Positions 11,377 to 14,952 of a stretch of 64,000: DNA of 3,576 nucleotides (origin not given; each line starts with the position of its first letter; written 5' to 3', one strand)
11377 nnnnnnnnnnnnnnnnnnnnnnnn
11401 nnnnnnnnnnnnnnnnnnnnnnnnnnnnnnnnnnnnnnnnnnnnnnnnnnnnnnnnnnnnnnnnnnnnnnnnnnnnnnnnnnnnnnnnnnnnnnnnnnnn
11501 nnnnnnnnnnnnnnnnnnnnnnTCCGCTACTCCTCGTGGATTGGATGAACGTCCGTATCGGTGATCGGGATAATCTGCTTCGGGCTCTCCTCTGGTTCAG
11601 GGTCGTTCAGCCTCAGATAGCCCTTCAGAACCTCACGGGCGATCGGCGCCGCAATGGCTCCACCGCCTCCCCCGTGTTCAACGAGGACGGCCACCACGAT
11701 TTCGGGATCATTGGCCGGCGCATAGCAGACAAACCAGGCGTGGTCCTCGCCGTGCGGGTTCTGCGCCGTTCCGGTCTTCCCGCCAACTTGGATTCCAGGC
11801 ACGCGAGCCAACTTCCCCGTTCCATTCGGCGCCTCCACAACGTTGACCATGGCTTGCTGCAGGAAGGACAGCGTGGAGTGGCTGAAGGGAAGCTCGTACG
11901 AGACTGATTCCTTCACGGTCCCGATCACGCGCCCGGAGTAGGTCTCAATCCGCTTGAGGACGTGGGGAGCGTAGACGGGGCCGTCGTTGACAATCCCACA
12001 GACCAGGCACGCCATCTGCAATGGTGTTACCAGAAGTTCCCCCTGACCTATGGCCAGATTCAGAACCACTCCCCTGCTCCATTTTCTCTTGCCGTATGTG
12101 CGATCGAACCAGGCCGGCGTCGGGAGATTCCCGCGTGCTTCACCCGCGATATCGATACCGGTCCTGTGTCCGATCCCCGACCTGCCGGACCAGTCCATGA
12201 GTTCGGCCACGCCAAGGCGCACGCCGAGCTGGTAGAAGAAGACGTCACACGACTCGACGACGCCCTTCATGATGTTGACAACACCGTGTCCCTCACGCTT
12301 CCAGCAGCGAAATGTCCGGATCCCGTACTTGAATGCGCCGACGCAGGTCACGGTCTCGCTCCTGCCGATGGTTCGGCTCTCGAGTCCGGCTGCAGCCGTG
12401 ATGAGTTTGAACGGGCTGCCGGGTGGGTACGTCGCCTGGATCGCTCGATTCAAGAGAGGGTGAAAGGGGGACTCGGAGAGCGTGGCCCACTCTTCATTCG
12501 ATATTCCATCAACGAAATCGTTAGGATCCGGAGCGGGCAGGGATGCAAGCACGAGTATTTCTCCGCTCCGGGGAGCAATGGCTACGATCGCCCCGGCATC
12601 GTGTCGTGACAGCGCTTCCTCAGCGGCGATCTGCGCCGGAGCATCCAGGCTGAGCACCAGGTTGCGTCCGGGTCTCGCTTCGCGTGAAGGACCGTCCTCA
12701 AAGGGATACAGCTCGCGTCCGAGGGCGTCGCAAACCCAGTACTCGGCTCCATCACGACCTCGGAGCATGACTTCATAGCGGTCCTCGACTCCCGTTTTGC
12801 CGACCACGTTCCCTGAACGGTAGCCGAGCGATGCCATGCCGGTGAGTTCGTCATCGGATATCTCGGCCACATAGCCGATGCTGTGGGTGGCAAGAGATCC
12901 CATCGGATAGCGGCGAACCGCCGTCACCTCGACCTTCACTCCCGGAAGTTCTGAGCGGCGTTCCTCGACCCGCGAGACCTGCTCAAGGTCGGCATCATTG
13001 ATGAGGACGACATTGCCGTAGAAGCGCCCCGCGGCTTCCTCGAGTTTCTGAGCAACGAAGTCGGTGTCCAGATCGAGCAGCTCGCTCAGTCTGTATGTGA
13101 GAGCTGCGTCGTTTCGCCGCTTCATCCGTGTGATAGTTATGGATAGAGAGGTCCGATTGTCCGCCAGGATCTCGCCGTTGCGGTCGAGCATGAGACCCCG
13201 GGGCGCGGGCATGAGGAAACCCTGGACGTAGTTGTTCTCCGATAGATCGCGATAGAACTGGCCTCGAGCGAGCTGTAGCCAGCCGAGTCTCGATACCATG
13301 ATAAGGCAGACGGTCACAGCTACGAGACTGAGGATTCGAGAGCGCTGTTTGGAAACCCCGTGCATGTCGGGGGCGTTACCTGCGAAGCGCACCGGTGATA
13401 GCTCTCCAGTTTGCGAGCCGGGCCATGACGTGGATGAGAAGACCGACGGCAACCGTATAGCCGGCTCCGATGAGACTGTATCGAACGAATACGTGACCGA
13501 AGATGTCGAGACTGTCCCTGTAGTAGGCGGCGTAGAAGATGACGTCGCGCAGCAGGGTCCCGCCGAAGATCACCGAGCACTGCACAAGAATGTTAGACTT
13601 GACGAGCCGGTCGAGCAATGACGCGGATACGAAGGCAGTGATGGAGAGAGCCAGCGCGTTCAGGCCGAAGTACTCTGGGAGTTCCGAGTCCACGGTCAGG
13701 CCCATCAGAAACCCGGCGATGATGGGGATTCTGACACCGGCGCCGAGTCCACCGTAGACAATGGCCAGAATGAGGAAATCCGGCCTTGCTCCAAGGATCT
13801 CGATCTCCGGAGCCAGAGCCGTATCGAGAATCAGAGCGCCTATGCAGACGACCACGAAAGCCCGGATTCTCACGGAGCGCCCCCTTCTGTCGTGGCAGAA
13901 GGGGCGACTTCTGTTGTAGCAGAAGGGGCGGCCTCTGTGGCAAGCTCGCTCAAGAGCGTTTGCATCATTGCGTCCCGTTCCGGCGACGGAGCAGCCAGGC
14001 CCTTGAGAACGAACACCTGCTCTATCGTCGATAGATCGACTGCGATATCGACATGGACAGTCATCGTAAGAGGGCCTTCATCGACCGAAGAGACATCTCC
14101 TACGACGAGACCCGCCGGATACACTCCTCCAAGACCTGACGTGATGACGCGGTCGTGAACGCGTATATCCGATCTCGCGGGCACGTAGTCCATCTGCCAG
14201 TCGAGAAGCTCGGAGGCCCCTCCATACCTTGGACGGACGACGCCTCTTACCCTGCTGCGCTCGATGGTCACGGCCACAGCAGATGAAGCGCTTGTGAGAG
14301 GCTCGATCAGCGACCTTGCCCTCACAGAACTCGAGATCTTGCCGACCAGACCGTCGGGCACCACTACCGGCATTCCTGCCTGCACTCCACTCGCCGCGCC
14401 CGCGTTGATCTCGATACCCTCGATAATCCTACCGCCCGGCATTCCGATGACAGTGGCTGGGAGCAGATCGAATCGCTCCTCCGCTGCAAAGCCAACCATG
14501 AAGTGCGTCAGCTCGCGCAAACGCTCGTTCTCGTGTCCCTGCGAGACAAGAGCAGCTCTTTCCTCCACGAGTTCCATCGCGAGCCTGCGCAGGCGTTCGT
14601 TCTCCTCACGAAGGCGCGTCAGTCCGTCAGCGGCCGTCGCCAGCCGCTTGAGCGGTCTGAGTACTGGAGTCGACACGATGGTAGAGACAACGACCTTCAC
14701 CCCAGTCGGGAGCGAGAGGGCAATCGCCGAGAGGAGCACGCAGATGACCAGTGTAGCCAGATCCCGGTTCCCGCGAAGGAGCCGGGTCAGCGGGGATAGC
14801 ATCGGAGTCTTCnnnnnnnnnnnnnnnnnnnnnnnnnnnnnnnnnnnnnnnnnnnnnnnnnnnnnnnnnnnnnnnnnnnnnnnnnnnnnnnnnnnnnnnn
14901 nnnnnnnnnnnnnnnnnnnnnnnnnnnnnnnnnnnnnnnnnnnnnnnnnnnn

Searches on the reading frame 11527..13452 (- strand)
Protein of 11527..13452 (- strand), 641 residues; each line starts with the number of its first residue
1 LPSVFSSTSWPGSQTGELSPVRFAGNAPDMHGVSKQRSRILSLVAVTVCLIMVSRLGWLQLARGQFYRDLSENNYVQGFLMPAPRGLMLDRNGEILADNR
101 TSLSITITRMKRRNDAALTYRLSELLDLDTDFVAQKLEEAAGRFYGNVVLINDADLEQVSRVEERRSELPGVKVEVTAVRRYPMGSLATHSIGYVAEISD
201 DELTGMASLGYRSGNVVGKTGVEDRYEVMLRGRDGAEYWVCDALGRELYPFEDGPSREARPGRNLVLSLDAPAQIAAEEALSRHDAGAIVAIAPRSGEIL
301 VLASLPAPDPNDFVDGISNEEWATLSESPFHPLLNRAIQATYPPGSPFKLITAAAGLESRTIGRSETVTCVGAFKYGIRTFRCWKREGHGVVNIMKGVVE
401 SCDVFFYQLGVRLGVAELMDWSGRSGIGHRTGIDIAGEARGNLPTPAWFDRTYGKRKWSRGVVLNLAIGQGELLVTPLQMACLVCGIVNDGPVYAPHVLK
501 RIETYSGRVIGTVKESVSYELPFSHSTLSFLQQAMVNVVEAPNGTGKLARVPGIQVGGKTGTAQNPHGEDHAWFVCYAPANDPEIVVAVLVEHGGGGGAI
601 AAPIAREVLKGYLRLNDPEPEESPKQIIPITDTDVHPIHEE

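Call 72: search_protein_families(library=pfam, proteins=[window:11527-13452:-], max_evalue=0.00001)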
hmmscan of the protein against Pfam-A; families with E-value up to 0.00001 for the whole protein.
window:11527-13452:- (641 aa): 2 families
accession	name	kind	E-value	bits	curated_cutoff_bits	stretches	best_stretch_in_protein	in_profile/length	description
PF00905.27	Transpeptidase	-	1.7e-65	221.6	22.1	1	287-610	1-299/299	Penicillin binding protein transpeptidase domain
PF03717.20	PBP_dimer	-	5.4e-42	144.7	24.4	1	82-247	3-175/180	Penicillin-binding Protein dimerisation domain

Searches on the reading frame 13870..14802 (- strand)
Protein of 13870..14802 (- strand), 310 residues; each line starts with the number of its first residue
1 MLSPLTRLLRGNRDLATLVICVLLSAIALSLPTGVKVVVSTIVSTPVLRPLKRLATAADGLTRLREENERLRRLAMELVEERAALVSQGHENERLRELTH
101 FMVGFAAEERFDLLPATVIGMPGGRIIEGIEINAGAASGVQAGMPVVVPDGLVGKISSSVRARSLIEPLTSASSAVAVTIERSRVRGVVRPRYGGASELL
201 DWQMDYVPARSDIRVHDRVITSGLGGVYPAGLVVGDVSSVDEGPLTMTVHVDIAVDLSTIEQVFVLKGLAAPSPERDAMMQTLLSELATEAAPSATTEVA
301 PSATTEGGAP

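Call 73: search_protein_families(library=pfam, proteins=[window:13870-14802:-], max_evalue=0.00001)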
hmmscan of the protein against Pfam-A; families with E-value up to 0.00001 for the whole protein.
window:13870-14802:- (310 aa): 1 family
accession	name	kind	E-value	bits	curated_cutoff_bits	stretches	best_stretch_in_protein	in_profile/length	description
PF04085.20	MreC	-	1.3e-33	116.2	28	1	118-267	1-147/147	Rod shape-determining protein MreC, barrel core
